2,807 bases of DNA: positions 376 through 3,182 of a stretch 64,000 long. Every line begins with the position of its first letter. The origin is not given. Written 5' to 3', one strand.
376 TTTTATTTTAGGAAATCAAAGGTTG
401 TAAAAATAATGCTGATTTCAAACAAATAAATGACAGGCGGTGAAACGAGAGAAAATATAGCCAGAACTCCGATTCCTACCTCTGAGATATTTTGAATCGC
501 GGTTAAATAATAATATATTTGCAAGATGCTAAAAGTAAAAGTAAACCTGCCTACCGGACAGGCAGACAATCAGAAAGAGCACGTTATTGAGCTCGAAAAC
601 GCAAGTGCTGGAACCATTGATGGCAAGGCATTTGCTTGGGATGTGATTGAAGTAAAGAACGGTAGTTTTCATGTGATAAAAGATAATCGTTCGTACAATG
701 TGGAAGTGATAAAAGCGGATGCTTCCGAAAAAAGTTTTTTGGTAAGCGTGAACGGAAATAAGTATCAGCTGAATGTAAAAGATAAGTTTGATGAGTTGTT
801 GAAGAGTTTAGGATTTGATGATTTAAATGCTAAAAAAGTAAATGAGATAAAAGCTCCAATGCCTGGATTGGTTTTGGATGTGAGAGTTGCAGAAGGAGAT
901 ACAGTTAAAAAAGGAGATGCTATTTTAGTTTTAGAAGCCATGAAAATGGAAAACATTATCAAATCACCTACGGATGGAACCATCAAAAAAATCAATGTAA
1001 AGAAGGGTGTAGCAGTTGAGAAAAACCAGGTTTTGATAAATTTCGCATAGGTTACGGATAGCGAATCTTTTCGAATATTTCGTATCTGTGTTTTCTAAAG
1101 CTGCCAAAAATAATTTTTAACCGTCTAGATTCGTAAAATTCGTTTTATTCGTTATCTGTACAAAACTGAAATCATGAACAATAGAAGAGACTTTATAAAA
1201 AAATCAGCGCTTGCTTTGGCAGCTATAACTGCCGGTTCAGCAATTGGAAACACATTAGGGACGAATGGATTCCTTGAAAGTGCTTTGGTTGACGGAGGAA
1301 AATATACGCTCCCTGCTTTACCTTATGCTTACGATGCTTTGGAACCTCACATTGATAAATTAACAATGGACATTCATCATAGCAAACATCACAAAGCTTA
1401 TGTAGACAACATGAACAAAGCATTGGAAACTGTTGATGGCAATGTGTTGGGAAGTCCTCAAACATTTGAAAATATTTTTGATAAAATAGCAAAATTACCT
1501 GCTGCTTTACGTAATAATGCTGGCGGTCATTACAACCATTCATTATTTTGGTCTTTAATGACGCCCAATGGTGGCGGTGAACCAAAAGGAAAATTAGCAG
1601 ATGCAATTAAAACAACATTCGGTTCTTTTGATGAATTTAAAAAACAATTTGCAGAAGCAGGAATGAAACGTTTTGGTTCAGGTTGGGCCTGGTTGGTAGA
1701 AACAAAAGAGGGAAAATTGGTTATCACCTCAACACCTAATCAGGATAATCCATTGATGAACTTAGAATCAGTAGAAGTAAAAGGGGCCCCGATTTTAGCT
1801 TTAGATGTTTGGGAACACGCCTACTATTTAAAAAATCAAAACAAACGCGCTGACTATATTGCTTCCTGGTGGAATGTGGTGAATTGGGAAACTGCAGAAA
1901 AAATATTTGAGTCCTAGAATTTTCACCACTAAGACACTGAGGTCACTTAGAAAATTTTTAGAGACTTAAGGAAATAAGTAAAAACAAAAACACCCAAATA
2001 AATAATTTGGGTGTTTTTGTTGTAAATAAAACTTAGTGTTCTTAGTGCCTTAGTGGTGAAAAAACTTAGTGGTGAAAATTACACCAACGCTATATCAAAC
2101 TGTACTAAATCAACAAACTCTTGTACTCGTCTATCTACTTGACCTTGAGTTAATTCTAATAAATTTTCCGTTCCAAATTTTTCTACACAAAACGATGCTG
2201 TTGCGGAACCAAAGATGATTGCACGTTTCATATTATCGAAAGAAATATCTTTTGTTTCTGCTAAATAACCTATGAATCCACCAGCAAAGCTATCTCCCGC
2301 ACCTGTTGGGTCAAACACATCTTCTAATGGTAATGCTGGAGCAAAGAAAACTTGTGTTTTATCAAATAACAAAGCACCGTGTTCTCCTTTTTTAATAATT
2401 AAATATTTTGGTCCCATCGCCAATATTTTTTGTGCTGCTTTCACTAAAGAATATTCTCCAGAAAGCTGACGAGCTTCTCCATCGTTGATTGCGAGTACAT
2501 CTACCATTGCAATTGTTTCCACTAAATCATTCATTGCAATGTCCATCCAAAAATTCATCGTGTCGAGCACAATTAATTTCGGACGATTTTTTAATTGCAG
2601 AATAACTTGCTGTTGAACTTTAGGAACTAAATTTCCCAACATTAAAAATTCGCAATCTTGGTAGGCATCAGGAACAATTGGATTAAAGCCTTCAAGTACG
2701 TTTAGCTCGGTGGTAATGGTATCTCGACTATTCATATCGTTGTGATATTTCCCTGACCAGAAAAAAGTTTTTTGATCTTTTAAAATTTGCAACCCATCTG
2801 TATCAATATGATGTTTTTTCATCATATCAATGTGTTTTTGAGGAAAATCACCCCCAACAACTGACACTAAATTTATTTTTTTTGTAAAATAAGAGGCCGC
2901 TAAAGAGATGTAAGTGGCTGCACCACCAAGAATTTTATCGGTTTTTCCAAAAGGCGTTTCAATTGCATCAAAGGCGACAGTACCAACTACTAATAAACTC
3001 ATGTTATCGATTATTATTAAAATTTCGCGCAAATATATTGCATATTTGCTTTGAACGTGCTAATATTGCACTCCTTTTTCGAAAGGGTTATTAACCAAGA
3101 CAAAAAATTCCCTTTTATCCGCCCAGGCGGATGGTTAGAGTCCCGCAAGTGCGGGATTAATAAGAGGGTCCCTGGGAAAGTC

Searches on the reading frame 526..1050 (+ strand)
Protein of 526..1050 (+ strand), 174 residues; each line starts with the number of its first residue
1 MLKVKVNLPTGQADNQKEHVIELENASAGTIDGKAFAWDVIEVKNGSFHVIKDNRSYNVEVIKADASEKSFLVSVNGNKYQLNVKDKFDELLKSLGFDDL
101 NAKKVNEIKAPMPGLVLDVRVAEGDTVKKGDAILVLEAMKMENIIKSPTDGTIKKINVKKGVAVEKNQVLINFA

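Call 25: search_protein_families(library=pfam, proteins=[window:526-1050:+], max_evalue=0.0001)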
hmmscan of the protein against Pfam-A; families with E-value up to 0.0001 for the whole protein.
window:526-1050:+ (174 aa): 4 families
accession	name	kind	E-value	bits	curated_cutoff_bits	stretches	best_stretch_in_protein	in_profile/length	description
PF00364.28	Biotin_lipoyl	-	3.9e-20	71.9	22.1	1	106-172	1-72/73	Biotin-requiring enzyme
PF13533.13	Biotin_lipoyl_2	-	9.1e-14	51.3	29.8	1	108-137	3-32/32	Biotin-lipoyl like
PF16576.10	HlyD_D23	-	1.6e-06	28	30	0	102-136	105-139/214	Barrel-sandwich domain of CusB or HlyD membrane-fusion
PF13437.12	HlyD_3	-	3.5e-06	28.1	22.2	0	108-137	2-31/106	HlyD family secretion protein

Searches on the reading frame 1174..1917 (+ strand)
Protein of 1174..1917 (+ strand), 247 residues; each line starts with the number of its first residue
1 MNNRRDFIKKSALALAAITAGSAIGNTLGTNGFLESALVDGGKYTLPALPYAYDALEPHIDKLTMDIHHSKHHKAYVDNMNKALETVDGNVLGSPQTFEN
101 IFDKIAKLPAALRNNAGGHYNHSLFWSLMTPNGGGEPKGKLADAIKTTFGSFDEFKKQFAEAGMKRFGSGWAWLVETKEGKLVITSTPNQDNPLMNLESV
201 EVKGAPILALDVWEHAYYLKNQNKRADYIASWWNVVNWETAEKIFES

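Call 25: search_protein_families(library=pfam, proteins=[window:1174-1917:+], max_evalue=0.0001)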
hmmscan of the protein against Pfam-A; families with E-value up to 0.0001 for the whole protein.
window:1174-1917:+ (247 aa): 2 families
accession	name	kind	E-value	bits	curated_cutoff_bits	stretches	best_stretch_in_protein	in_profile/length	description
PF02777.23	Sod_Fe_C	-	7.5e-42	142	20.9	1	137-243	1-101/102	Iron/manganese superoxide dismutases, C-terminal domain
PF00081.27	Sod_Fe_N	-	9e-30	103.4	27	1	43-129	1-81/82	Iron/manganese superoxide dismutases, alpha-hairpin domain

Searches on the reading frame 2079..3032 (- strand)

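Call 25: search_protein_families(library=pfam, proteins=[window:2079-3032:-], max_evalue=0.0001)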
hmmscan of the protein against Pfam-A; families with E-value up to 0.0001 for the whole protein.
window:2079-3032:- (317 aa): 1 family
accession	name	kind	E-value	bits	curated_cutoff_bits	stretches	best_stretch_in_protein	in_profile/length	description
PF00294.29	PfkB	-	8.8e-35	120.9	25.8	1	29-291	29-298/302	pfkB family carbohydrate kinase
